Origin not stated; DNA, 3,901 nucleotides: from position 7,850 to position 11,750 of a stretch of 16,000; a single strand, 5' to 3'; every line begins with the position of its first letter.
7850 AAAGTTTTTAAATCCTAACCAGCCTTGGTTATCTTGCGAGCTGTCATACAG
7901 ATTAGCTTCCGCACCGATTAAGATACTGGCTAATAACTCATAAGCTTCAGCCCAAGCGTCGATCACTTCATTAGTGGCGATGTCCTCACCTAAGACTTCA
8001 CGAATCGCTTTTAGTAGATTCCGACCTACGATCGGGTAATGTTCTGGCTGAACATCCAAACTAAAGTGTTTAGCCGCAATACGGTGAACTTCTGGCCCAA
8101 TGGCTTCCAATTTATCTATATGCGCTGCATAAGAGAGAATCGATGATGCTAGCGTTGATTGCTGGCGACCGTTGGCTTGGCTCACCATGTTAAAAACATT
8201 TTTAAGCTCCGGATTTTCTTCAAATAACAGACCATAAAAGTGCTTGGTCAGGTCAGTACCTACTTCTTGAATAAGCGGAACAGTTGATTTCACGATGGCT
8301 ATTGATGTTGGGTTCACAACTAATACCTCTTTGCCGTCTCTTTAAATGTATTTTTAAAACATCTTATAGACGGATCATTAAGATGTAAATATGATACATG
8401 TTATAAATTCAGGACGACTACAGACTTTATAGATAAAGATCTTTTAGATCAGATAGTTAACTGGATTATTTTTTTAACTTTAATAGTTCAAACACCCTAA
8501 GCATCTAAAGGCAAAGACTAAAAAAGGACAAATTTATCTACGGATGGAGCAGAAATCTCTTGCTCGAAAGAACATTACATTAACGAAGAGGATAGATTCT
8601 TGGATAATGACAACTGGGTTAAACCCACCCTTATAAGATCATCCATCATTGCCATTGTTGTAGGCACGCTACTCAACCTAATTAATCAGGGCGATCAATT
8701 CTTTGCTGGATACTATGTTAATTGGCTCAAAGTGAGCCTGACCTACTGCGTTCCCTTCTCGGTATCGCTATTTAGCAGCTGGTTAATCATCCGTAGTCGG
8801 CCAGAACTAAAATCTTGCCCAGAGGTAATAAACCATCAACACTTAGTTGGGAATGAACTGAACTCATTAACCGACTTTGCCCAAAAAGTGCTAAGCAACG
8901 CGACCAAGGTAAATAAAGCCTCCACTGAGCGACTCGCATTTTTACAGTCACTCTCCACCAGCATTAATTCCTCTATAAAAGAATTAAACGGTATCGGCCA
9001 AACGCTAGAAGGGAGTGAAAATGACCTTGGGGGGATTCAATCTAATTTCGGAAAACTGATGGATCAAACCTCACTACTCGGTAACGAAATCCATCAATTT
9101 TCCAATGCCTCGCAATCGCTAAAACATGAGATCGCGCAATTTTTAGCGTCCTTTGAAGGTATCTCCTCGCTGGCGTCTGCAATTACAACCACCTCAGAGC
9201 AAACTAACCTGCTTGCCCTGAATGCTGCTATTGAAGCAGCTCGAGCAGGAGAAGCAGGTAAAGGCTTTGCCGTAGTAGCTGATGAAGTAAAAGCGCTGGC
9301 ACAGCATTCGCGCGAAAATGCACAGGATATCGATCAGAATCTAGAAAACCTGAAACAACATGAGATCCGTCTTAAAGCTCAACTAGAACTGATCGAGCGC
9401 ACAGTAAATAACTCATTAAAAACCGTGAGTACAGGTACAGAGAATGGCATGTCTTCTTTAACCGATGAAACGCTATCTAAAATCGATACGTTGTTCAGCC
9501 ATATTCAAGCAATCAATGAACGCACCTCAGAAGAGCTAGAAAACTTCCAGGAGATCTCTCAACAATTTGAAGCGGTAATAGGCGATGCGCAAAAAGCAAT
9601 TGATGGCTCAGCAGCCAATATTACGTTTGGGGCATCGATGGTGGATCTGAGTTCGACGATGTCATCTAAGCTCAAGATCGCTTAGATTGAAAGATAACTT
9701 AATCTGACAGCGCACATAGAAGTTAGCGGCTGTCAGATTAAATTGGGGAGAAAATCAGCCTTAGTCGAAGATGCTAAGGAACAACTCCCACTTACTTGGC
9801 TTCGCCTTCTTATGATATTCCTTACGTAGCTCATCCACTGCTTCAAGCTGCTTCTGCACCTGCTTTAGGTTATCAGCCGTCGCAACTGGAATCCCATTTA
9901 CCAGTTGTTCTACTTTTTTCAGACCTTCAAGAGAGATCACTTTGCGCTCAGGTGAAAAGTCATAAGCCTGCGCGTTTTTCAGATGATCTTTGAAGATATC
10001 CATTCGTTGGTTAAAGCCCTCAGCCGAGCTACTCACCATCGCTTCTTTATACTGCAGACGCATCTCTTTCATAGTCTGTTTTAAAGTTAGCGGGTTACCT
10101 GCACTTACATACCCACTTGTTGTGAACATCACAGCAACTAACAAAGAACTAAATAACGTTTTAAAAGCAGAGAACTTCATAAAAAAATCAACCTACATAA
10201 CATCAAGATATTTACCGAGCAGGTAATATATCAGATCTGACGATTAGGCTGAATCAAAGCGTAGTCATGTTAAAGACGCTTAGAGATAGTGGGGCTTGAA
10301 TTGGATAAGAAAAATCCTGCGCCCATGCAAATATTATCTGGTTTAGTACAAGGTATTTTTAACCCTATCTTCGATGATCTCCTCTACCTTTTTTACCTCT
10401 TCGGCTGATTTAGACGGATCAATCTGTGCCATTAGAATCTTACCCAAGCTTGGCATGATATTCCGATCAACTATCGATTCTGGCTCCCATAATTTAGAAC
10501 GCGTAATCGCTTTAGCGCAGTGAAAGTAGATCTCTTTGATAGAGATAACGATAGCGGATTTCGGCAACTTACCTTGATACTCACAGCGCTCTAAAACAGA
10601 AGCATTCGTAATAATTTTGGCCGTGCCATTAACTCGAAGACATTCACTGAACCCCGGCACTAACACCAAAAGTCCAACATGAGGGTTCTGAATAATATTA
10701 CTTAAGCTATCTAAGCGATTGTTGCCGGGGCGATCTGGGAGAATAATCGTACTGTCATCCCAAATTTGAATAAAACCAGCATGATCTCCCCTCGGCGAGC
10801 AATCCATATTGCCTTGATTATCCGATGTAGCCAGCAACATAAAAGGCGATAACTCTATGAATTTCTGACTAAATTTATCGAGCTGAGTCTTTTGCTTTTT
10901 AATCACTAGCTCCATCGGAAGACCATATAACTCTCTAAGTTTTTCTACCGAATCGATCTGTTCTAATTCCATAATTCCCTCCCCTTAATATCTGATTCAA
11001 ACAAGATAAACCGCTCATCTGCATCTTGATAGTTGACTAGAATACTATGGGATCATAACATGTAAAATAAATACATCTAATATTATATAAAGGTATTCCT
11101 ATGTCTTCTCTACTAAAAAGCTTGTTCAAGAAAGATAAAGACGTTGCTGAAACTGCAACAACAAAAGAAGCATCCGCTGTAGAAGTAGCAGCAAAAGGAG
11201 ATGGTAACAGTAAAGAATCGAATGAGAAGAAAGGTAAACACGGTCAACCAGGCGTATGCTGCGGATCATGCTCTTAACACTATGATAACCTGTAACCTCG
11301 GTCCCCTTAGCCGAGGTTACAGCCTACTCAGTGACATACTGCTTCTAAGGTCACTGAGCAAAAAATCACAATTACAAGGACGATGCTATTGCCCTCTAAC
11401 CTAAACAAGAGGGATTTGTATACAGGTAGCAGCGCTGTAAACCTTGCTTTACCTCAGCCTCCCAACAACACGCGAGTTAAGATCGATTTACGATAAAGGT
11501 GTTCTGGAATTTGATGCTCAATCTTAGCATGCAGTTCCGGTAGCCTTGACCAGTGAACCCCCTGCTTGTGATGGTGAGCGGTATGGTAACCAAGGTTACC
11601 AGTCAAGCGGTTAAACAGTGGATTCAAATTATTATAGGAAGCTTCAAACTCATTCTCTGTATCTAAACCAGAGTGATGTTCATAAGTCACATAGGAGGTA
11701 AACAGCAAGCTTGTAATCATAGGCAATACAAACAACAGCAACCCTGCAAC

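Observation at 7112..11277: Possible compact nitrosative-stress locus delimited by the same operator motif at both ends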

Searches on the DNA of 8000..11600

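Call 34: search_rna_families(source=window, start=8000, end=11600, threshold=evalue, max_evalue=1)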
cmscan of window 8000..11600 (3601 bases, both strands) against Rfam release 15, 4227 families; matches with E-value up to 1: 0.
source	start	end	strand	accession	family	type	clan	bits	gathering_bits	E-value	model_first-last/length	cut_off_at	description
